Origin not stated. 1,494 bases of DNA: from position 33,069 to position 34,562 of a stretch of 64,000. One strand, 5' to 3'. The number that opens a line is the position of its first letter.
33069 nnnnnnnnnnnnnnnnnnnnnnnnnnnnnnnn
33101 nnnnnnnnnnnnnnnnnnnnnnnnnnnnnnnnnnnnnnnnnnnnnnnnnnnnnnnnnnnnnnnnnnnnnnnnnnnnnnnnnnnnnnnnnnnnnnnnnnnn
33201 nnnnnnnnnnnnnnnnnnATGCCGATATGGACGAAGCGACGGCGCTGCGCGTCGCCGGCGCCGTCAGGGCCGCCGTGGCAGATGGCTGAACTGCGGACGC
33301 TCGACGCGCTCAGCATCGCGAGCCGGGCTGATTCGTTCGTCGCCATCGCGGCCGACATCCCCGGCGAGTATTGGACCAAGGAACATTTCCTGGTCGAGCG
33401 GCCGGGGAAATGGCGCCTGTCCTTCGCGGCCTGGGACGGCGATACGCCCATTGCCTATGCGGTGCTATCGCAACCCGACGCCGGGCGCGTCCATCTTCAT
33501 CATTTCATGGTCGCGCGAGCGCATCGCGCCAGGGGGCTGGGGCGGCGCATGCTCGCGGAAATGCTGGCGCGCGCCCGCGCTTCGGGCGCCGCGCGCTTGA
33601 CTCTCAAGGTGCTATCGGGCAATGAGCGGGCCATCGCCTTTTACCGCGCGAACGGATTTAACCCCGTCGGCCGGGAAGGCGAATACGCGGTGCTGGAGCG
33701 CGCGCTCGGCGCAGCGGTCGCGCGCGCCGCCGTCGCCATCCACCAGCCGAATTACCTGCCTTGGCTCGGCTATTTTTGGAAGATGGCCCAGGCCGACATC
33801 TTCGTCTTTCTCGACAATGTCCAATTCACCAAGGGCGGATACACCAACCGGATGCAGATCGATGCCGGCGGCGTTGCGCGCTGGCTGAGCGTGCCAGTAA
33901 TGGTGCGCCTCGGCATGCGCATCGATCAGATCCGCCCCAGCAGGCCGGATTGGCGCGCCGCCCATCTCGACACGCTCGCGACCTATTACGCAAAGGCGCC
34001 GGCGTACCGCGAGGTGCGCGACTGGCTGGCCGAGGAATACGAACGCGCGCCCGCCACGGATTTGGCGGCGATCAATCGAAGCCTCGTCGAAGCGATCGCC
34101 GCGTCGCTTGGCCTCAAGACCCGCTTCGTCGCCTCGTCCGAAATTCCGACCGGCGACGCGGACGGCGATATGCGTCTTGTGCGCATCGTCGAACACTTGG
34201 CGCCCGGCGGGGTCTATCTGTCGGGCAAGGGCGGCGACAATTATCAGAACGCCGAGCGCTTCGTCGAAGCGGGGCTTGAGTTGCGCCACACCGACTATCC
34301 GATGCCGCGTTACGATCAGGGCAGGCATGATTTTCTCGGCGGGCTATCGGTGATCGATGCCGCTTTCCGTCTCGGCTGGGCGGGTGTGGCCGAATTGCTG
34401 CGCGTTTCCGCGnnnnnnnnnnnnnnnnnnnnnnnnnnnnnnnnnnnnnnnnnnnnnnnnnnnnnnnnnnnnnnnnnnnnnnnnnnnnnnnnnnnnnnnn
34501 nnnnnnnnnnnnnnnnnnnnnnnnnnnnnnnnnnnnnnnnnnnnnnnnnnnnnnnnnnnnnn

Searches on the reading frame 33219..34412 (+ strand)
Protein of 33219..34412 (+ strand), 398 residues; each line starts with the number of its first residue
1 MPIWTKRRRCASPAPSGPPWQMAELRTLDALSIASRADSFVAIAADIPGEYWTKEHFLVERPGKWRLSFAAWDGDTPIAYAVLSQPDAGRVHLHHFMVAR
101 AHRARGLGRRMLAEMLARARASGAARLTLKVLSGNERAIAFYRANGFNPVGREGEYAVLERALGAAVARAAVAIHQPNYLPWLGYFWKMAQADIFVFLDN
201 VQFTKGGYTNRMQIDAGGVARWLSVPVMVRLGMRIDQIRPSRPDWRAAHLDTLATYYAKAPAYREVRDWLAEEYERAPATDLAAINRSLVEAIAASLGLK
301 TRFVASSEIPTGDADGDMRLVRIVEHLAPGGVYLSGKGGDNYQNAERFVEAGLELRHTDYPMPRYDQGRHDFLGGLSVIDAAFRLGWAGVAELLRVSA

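Call 51: search_protein_families(library=pfam, proteins=[window:33219-34412:+], max_evalue=0.0001)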
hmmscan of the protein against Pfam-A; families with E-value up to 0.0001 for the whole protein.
window:33219-34412:+ (398 aa): 6 families
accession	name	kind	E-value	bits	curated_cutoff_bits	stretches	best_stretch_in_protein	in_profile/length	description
PF08889.16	WbqC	-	2.4e-54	184.9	21.3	1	176-390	1-216/218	WbqC-like protein family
PF00583.31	Acetyltransf_1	-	3.7e-18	66.3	20.7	1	48-147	12-116/116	Acetyltransferase (GNAT) family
PF13508.13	Acetyltransf_7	-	2e-11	44.5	27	1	69-148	6-83/84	Acetyltransferase (GNAT) domain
PF13673.13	Acetyltransf_10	-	1.2e-09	38.6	23.6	1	68-155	33-115/128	Acetyltransferase (GNAT) domain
PF13420.13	Acetyltransf_4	-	2.9e-05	24.6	24.3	1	68-155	51-142/155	Acetyltransferase (GNAT) domain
PF24553.2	Rv0428c_C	-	3.4e-05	24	27.2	0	80-148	148-216/224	Probable histone acetyltransferase Rv0428c C-terminal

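Call 67: search_protein_families(library=ncbifam, proteins=[window:33219-34412:+], max_evalue=0.000001)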
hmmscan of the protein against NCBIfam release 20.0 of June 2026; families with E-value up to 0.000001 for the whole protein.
window:33219-34412:+ (398 aa): 3 families
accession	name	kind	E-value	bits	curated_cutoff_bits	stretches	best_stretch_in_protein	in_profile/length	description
TIGR01575.1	rimI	equivalog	5.5e-12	46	86.4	1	69-156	34-121/132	ribosomal protein S18-alanine N-acetyltransferase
NF049894.1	CG3035_N_ac_Glu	equivalog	1.6e-07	30.8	280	1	66-148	205-290/300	N-acetylglutamate synthase, CG3035 family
NF040503.1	resist_ArsN1a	equivalog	5.6e-07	29.4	170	0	97-159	83-145/159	arsinothricin resistance N-acetyltransferase ArsN1 family A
